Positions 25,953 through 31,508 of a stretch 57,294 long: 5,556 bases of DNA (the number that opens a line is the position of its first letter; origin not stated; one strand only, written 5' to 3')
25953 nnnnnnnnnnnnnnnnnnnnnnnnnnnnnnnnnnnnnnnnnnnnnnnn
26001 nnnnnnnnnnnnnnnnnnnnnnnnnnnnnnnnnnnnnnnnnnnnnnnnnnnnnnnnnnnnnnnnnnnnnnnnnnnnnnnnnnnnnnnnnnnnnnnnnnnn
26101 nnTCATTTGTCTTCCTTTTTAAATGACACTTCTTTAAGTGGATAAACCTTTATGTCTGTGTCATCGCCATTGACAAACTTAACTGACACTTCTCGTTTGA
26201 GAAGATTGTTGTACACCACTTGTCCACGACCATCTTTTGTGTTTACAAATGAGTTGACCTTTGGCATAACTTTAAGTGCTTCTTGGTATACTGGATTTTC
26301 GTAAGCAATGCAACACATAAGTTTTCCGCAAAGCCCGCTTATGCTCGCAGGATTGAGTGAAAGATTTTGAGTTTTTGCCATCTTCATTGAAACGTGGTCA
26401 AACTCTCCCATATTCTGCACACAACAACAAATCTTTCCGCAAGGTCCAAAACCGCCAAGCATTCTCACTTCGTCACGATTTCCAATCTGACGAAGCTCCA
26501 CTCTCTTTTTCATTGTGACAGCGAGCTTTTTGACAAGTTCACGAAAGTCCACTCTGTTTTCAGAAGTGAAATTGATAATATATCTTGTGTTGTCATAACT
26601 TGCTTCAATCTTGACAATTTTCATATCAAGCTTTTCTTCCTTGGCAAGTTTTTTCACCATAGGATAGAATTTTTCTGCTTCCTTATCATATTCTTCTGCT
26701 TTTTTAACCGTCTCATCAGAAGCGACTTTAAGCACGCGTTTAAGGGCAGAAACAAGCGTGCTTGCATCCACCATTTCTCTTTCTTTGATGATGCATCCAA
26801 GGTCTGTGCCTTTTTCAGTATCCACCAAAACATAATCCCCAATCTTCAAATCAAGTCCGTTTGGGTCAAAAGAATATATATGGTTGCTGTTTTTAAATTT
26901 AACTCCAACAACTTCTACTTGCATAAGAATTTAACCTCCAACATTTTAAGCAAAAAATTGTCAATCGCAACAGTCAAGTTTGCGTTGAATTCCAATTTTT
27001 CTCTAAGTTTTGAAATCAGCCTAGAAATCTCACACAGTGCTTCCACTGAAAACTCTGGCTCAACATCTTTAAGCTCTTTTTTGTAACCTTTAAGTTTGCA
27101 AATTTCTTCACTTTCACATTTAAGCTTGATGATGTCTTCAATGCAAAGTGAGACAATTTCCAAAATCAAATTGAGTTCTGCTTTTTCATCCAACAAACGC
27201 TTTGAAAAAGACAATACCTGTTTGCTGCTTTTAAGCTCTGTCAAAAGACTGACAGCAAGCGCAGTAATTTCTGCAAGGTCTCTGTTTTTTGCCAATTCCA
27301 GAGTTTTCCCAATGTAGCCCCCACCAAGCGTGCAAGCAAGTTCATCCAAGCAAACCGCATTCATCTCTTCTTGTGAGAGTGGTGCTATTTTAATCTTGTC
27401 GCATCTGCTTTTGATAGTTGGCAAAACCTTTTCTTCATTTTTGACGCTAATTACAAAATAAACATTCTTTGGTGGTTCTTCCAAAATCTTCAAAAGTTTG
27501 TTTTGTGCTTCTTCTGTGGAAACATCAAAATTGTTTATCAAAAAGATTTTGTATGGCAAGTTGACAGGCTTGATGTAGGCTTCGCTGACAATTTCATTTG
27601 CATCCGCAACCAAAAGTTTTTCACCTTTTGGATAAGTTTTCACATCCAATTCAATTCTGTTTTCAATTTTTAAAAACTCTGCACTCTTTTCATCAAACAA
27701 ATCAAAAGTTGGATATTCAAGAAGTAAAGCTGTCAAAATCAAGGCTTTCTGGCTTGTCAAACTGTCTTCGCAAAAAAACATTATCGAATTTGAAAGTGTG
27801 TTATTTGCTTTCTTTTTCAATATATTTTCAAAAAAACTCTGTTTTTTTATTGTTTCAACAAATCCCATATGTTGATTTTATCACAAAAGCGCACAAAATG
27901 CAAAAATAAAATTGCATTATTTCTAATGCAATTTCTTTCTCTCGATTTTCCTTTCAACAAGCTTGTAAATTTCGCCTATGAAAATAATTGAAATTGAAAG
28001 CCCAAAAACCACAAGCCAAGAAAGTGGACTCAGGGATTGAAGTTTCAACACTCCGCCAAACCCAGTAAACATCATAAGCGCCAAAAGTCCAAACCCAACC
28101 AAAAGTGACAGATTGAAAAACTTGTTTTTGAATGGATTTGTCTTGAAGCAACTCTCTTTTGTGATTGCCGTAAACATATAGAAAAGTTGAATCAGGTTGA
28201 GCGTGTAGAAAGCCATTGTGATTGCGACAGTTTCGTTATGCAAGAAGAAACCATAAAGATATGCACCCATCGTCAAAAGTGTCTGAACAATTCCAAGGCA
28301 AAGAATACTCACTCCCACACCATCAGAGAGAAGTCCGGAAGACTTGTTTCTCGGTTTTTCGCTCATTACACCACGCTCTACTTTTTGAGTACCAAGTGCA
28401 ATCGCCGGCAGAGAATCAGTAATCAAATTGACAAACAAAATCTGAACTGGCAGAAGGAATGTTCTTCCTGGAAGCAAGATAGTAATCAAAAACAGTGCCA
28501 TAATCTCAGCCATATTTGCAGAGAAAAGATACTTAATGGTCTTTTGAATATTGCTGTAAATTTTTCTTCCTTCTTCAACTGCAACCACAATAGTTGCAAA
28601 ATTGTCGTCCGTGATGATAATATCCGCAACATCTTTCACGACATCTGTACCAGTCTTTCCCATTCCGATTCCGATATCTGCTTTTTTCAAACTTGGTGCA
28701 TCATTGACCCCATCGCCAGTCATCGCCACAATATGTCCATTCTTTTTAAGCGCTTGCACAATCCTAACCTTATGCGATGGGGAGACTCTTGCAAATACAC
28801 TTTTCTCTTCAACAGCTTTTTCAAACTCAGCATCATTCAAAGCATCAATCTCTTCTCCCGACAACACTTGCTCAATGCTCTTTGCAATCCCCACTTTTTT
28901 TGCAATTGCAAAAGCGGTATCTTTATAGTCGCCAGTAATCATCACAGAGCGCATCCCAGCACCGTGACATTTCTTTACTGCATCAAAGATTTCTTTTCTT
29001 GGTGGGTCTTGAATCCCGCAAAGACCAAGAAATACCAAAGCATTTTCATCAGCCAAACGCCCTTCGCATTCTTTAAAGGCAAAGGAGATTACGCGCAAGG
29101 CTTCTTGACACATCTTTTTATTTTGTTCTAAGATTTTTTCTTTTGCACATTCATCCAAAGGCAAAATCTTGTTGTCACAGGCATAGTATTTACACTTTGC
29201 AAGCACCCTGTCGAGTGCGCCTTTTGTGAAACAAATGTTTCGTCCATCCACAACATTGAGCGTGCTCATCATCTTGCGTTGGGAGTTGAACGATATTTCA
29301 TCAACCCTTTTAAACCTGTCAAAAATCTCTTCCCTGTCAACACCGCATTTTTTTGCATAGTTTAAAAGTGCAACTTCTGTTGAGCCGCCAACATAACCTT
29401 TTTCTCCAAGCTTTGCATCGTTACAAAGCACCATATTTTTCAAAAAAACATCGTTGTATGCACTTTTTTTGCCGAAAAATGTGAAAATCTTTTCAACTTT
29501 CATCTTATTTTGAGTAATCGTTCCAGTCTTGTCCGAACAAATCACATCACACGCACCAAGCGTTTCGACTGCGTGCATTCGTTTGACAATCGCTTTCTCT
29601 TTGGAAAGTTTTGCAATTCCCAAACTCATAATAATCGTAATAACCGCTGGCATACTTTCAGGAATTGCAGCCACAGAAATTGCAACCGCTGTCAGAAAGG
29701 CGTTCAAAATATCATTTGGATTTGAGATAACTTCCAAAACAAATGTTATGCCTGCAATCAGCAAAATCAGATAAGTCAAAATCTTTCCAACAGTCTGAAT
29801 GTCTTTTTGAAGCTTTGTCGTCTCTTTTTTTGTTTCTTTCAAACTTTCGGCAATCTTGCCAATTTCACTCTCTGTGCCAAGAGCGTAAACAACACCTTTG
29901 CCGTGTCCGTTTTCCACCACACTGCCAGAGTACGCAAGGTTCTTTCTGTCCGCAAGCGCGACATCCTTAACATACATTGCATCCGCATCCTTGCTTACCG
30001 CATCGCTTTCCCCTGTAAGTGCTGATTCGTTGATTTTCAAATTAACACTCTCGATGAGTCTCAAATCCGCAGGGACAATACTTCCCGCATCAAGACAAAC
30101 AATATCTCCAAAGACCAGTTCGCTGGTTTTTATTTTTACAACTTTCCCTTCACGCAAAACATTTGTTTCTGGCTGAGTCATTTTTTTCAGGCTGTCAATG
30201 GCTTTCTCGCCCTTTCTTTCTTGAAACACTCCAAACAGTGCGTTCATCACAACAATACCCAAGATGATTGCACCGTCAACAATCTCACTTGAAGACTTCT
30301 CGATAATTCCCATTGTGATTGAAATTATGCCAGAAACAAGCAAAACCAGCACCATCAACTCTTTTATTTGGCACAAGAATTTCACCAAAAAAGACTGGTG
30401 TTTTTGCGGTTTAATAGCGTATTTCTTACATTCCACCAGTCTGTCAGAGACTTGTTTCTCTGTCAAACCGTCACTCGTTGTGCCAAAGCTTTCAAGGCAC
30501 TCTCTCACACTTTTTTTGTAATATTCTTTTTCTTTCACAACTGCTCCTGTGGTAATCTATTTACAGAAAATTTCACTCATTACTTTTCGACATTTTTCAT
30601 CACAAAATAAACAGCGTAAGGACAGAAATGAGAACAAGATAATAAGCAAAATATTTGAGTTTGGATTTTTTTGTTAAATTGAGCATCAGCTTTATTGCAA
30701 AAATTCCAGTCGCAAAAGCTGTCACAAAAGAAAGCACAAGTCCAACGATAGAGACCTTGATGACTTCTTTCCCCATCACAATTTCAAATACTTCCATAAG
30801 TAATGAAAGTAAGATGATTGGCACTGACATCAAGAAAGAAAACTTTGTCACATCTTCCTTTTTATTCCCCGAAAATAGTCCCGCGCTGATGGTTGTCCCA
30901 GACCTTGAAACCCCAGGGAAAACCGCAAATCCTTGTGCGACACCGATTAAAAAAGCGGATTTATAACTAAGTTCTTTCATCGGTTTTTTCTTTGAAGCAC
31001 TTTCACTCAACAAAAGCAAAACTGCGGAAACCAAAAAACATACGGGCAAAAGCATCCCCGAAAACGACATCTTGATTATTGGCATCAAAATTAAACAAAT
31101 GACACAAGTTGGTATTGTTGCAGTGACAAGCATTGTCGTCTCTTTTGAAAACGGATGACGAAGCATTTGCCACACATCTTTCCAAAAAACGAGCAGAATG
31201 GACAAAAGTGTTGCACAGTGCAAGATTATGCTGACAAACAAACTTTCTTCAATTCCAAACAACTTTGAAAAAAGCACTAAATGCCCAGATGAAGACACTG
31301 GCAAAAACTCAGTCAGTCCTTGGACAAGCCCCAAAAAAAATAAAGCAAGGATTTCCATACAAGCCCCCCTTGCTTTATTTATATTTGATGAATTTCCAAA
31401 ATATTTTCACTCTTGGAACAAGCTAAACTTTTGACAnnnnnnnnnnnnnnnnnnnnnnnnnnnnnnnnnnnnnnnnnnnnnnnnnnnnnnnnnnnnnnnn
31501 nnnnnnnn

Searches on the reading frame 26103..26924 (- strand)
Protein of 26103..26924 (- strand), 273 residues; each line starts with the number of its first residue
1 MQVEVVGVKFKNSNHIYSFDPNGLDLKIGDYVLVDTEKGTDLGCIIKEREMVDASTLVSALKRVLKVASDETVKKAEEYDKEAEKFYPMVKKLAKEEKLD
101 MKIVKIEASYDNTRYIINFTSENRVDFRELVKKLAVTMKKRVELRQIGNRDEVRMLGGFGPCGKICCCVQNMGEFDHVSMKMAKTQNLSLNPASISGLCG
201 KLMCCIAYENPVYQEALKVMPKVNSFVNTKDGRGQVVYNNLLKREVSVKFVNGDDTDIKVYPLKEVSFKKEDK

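Call 8: search_protein_families(library=pfam, proteins=[window:26103-26924:-])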
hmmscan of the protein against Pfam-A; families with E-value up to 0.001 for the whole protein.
window:26103-26924:- (273 aa): 1 family
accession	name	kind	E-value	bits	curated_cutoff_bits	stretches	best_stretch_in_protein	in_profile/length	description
PF04468.17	PSP1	-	1.2e-22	80.5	27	1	62-147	1-86/86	PSP1 C-terminal conserved region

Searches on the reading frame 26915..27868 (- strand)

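Call 8: search_protein_families(library=pfam, proteins=[window:26915-27868:-])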
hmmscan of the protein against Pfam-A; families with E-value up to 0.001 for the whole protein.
window:26915-27868:- (317 aa): 1 family
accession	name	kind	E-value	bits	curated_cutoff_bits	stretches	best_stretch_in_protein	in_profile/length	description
PF13177.12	DNA_pol3_delta2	-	4.2e-25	89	27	1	12-164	5-160/161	DNA polymerase III, delta subunit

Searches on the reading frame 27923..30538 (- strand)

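Call 8: search_protein_families(library=pfam, proteins=[window:27923-30538:-])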
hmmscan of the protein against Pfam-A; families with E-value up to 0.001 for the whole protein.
window:27923-30538:- (871 aa): 6 families
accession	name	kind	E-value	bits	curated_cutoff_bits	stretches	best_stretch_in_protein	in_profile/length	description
PF00122.25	E1-E2_ATPase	-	5.6e-50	169.8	28.1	1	119-313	1-180/181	E1-E2 ATPase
PF00689.26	Cation_ATPase_C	-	2.1e-42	145.3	27.3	1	694-861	3-175/175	Cation transporting ATPase, C-terminus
PF13246.12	Cation_ATPase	-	2.1e-21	76.1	21.7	1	370-452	1-91/91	Cation transport ATPase (P-type)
PF00702.32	Hydrolase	-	8.2e-17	62.7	26.4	1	331-621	2-191/191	haloacid dehalogenase-like hydrolase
PF00690.31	Cation_ATPase_N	-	4.3e-11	42.8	20.4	1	6-73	1-69/69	Cation transporter/ATPase, N-terminus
PF12710.13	HAD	-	6e-05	24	27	1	468-618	45-189/189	haloacid dehalogenase-like hydrolase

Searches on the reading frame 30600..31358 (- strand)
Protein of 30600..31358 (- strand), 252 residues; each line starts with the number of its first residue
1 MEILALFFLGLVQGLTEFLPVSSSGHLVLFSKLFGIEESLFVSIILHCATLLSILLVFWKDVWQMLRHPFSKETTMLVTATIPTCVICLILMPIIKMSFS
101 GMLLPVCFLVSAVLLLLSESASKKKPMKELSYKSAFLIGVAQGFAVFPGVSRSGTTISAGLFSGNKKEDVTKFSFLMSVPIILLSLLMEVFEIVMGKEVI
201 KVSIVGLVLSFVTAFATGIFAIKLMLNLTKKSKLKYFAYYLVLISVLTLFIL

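Call 8: search_protein_families(library=pfam, proteins=[window:30600-31358:-])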
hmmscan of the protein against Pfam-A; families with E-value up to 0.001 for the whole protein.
window:30600-31358:- (252 aa): 1 family
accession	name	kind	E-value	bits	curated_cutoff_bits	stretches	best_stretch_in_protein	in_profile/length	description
PF02673.24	BacA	-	7.3e-66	222.9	33.4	1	7-246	2-256/257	Bacitracin resistance protein BacA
